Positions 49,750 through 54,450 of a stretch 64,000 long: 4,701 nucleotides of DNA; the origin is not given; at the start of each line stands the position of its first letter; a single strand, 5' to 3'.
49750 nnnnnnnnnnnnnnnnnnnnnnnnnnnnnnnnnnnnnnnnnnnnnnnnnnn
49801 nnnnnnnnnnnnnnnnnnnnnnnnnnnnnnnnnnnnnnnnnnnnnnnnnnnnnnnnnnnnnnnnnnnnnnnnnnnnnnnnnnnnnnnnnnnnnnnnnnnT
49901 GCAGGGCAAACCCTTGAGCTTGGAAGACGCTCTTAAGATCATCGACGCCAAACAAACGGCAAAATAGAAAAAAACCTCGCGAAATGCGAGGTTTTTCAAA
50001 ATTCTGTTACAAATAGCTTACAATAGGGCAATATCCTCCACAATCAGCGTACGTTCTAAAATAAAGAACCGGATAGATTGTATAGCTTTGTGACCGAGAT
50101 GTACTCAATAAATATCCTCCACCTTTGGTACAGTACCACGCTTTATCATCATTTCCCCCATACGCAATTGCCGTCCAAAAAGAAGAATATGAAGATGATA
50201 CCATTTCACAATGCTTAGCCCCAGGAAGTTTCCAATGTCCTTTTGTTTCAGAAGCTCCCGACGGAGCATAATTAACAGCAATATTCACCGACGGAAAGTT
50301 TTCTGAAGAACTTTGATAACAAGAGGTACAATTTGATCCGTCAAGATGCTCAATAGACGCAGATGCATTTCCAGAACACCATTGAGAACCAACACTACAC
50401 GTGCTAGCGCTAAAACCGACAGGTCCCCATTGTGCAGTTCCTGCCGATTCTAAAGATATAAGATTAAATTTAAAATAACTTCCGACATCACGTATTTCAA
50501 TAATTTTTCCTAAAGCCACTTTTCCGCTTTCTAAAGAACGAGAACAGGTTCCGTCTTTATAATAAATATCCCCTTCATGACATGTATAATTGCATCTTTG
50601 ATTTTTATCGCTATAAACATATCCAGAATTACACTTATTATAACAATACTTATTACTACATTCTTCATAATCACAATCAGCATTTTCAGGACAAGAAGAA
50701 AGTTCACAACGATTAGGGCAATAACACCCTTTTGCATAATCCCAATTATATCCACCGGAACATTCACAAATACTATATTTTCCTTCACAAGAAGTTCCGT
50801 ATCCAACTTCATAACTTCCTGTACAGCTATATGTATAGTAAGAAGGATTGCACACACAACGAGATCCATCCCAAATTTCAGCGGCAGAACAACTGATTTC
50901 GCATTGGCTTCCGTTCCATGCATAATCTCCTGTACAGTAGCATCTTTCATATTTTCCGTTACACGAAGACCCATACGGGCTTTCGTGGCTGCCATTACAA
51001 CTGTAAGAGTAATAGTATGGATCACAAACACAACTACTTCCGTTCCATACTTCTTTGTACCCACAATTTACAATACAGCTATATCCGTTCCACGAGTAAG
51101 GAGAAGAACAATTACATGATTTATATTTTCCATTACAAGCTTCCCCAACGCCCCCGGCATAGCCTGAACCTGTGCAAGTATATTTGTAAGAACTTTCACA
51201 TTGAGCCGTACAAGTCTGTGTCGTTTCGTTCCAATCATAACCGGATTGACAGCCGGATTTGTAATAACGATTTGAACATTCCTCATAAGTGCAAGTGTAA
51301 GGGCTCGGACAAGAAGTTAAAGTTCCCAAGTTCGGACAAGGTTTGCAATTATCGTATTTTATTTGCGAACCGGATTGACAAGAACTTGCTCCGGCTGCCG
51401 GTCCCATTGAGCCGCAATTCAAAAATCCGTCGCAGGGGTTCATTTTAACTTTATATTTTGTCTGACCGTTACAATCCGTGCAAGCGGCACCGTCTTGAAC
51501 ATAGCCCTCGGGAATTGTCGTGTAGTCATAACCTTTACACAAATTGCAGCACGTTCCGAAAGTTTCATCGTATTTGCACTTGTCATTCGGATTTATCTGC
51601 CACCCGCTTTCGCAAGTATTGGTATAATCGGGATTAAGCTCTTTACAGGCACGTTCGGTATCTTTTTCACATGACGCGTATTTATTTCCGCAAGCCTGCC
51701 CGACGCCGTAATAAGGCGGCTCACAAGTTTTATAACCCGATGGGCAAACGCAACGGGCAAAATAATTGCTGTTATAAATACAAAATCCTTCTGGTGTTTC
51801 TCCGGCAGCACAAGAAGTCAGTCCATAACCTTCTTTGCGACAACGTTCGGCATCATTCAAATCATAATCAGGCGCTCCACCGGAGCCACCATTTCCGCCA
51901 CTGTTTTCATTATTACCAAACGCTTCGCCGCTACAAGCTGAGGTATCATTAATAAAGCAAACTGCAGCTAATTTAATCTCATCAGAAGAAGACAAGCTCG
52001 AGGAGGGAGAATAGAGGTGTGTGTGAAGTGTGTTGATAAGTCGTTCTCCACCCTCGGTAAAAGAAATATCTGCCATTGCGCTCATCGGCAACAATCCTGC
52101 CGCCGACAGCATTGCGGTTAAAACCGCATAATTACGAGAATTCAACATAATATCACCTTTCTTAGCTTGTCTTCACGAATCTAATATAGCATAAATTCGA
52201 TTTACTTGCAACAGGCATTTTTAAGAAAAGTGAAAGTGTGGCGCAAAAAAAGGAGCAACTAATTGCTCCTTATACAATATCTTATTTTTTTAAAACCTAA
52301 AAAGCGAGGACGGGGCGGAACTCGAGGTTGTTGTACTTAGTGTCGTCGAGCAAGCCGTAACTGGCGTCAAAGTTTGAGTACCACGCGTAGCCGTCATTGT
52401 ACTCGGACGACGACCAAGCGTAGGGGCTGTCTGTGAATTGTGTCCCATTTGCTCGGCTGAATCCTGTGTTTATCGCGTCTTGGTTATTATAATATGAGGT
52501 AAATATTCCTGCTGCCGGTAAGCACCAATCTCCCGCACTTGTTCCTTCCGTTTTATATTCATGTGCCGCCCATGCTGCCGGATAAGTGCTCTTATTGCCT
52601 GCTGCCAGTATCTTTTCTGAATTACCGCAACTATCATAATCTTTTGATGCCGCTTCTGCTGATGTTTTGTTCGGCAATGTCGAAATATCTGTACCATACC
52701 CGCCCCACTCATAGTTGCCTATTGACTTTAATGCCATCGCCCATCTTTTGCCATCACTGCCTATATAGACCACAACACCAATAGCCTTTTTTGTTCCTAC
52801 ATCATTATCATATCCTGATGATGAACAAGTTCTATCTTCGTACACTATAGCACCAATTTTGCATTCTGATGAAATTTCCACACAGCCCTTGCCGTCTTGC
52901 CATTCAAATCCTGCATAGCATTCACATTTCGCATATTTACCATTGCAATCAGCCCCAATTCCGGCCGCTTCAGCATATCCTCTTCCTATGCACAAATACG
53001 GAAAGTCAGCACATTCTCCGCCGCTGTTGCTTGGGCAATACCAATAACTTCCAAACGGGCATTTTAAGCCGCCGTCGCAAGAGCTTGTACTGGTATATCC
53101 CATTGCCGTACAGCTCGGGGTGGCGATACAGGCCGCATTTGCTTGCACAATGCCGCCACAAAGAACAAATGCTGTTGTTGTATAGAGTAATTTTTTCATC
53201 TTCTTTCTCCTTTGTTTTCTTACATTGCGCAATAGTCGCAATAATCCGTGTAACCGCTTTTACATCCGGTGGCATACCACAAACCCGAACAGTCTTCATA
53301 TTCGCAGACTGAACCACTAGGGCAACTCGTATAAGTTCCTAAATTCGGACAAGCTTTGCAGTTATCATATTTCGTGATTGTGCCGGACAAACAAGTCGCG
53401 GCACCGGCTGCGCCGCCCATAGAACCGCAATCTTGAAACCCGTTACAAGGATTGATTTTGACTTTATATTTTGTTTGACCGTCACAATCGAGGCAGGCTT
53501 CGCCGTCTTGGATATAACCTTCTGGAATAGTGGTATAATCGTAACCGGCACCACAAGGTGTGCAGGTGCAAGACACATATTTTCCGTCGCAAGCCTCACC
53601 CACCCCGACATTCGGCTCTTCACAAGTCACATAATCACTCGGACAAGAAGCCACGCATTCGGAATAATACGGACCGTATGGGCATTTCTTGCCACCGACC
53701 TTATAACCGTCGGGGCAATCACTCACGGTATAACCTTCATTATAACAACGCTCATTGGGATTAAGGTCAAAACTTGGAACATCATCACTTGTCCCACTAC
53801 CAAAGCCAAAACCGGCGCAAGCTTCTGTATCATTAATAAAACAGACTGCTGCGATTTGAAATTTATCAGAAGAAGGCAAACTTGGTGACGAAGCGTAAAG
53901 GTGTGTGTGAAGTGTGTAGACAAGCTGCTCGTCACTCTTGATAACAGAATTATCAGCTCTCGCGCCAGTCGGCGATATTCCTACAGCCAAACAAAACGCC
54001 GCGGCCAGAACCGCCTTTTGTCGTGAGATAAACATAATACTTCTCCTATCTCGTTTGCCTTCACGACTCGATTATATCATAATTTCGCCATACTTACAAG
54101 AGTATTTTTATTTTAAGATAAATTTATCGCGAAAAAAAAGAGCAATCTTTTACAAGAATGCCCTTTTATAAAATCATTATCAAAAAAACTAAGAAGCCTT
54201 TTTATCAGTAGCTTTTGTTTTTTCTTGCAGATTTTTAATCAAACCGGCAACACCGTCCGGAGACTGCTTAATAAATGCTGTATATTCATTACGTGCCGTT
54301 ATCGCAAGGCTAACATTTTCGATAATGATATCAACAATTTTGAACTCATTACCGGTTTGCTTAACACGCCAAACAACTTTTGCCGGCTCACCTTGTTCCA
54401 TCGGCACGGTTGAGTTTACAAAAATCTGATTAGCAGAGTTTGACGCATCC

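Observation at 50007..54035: Three tandem paralogous genes for extremely cysteine-rich secreted proteins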

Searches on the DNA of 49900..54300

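Call 62: search_rna_families(source=window, start=49900, end=54300, threshold=evalue, max_evalue=1)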
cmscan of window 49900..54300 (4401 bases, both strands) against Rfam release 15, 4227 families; matches with E-value up to 1: 6.
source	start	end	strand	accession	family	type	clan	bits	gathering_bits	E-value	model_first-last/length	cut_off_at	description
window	49965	50089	-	RF01859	Phe_leader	Cis-reg; leader;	-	30.3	55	0.034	1-125/125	no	Phenylalanine leader peptide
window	52243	52274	-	RF04343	Plastid-psbA-2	Cis-reg;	CL00153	29.6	55.8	0.0094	1-60/60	no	Plastid-psbA-2 3UTR RNA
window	49950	50023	-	RF01770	rimP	Cis-reg; leader;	-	26.6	47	0.28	1-102/102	no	Gammaprotebacteria rimP leader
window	52246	52310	-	RF02057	STnc40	Gene; sRNA;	-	24.5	45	0.48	1-70/70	no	Salmonella enterica sRNA STnc40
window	49963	50053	-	RF01772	rnk_pseudo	Cis-reg; leader;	-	24.3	55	0.57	1-108/108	no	Pseudomonas rnk leader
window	54128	54220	-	RF00558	L20_leader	Cis-reg; leader;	-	20.8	58.7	1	1-127/127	no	Ribosomal protein L20 leader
